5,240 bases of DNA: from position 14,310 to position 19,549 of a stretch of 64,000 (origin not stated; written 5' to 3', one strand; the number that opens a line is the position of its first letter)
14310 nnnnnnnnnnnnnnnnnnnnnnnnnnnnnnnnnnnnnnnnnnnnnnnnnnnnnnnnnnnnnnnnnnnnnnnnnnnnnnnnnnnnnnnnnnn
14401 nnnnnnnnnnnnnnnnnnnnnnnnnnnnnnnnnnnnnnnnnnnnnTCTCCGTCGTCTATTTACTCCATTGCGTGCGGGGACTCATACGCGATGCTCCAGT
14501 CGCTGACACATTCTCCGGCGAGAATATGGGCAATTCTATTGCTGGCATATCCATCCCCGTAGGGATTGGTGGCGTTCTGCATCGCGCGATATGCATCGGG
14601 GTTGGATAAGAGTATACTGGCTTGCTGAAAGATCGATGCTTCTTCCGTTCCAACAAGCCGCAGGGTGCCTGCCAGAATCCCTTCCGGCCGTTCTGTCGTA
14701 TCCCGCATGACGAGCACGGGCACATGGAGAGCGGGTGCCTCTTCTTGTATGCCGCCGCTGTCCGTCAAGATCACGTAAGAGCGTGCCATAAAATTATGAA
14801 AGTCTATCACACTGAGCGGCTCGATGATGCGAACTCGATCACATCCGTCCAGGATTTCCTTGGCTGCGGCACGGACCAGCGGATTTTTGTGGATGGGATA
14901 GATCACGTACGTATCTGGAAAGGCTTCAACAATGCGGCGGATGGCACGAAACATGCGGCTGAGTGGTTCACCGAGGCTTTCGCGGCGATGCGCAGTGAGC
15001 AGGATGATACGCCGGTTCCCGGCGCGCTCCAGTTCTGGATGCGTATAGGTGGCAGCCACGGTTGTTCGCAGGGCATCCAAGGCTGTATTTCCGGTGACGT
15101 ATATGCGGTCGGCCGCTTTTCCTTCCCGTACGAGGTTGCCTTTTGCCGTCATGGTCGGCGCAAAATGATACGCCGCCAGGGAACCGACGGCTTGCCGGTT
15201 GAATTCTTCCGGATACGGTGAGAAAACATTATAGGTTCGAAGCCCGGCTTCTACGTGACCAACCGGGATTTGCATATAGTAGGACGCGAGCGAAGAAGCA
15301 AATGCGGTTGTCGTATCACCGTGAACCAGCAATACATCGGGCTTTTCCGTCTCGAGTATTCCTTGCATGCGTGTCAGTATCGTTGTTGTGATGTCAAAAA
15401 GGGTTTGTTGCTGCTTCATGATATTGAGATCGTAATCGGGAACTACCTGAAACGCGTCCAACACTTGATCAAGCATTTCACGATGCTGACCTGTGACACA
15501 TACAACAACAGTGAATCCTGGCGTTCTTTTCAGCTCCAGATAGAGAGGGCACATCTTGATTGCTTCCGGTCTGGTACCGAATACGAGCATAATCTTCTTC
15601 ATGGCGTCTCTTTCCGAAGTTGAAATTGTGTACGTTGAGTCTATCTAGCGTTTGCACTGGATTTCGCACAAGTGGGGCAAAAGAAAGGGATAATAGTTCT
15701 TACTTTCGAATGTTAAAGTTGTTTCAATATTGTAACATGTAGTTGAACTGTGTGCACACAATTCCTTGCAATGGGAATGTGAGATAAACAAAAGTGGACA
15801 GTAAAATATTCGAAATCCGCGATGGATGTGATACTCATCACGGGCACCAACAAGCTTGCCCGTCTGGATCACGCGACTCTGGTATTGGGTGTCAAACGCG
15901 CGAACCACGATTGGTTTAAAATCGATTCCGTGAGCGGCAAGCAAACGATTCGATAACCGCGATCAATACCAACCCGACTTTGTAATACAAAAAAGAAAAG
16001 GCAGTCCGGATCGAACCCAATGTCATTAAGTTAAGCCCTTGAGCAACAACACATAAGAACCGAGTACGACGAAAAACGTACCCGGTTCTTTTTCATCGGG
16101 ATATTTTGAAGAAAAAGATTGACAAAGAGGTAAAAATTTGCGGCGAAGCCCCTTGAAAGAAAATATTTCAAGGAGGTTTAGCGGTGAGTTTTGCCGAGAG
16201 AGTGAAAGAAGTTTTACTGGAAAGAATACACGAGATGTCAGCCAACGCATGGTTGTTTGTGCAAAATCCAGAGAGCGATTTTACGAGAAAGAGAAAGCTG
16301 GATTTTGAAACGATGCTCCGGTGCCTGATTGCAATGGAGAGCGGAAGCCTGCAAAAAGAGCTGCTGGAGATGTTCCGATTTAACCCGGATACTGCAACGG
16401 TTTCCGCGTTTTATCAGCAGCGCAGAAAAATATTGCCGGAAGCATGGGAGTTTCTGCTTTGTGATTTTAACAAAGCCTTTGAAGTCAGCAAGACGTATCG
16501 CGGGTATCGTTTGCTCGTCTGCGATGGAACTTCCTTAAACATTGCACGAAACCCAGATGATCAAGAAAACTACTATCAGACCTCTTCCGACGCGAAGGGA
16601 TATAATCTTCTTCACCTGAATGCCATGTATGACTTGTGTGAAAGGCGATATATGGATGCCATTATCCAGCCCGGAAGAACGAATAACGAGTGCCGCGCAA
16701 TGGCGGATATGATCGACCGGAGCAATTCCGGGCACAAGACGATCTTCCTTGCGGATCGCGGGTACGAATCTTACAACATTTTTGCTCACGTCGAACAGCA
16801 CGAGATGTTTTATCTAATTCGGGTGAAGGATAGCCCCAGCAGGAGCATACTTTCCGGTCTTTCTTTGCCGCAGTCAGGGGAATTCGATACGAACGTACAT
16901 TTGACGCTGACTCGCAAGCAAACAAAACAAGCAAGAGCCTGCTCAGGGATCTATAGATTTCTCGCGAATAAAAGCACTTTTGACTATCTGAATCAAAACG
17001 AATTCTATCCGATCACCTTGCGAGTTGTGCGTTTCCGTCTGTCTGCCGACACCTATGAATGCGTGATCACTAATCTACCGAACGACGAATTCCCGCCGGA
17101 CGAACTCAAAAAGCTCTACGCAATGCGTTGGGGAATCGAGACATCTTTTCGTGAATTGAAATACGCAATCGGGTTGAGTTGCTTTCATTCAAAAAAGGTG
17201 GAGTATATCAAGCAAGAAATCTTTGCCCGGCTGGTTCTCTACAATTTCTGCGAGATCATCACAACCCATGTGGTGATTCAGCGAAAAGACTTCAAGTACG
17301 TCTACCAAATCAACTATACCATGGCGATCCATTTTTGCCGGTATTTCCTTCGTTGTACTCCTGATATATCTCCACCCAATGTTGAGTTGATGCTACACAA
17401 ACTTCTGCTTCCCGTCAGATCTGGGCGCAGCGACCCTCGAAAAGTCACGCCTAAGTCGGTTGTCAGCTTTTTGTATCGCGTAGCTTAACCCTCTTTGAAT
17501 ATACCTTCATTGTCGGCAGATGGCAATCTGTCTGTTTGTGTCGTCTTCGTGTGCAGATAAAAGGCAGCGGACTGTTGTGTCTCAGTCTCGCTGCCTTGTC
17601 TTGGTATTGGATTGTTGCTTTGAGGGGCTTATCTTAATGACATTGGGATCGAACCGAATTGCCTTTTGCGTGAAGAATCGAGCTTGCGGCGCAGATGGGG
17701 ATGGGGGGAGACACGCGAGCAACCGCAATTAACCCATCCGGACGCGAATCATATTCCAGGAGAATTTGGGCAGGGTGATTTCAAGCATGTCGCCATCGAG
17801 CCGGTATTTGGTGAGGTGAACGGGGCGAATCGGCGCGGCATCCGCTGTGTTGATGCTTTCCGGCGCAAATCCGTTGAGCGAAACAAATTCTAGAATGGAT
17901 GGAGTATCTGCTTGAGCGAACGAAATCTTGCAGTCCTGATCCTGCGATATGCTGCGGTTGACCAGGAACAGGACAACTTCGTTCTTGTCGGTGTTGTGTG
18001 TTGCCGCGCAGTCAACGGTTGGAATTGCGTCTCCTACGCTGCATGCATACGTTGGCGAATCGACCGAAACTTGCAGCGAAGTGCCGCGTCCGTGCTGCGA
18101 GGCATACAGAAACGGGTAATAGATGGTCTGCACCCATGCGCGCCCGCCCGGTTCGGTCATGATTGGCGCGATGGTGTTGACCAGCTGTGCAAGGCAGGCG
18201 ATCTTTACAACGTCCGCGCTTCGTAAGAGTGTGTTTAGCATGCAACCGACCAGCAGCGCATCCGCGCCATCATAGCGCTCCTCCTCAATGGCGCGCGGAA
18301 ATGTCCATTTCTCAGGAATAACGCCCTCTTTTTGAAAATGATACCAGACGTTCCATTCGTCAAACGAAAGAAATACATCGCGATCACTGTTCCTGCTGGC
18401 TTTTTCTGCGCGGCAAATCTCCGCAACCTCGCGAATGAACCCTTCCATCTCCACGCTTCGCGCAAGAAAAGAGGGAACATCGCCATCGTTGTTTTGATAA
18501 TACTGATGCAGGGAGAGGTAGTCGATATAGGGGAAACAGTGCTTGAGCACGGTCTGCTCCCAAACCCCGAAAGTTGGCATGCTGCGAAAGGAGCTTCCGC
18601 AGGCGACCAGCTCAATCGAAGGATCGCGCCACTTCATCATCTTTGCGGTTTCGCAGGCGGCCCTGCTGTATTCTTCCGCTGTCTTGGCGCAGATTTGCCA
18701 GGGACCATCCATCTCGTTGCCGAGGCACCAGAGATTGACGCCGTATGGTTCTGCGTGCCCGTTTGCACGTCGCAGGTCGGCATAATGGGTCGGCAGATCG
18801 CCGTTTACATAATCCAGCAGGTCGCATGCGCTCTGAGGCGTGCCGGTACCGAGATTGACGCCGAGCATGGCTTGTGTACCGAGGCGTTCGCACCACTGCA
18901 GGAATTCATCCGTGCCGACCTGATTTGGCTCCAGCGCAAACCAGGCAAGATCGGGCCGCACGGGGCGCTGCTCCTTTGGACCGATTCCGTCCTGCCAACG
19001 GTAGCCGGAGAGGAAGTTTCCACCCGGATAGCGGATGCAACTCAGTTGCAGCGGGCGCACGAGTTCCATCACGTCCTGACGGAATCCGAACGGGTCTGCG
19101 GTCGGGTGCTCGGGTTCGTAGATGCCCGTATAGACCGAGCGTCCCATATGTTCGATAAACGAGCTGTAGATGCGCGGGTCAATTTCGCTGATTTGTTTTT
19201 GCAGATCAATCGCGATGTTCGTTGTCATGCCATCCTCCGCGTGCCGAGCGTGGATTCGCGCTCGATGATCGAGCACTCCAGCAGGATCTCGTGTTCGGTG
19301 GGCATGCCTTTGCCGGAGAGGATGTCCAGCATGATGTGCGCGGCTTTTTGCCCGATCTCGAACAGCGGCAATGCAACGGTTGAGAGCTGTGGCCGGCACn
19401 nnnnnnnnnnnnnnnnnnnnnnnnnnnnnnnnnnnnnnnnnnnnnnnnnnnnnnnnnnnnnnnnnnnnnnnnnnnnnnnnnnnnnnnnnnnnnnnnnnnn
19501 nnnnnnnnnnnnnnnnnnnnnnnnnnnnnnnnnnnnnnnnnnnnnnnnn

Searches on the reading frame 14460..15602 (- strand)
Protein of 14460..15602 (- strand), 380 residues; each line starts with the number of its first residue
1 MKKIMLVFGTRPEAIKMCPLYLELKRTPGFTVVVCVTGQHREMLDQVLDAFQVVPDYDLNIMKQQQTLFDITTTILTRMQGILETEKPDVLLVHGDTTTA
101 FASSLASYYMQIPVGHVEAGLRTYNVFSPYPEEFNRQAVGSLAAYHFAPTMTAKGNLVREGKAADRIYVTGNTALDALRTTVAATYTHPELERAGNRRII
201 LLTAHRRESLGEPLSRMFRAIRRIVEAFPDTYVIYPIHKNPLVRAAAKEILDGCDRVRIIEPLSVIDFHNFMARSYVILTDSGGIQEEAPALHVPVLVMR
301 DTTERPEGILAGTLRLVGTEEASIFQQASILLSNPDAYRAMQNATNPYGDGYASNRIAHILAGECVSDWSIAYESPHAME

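Call 14: search_protein_families(library=pfam, proteins=[window:14460-15602:-])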
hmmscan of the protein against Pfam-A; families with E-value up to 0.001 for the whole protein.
window:14460-15602:- (380 aa): 1 family
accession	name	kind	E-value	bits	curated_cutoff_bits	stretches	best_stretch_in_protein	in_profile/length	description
PF02350.25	Epimerase_2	-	4.2e-117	391.3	30.6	1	23-361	2-346/347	UDP-N-acetylglucosamine 2-epimerase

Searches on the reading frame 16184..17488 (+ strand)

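Call 14: search_protein_families(library=pfam, proteins=[window:16184-17488:+])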
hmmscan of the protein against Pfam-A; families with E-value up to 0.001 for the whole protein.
window:16184-17488:+ (434 aa): 1 family
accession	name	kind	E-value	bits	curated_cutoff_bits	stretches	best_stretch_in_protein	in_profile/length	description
PF01609.27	DDE_Tnp_1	-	1.1e-25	91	23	1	107-355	3-200/200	Transposase DDE domain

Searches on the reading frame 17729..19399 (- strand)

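Call 14: search_protein_families(library=pfam, proteins=[window:17729-19399:-])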
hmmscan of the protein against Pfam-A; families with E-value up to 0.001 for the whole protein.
window:17729-19399:- (556 aa): 2 families
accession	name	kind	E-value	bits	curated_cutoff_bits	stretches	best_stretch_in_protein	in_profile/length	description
PF06964.18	Alpha-L-AF_C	-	4.4e-41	141.3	27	1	347-547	1-165/165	Alpha-L-arabinofuranosidase C-terminal domain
PF22848.2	ASD1_dom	-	0.00017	21.7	22.2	0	125-192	14-86/239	Alpha-L-arabinofuranosidase 1 domain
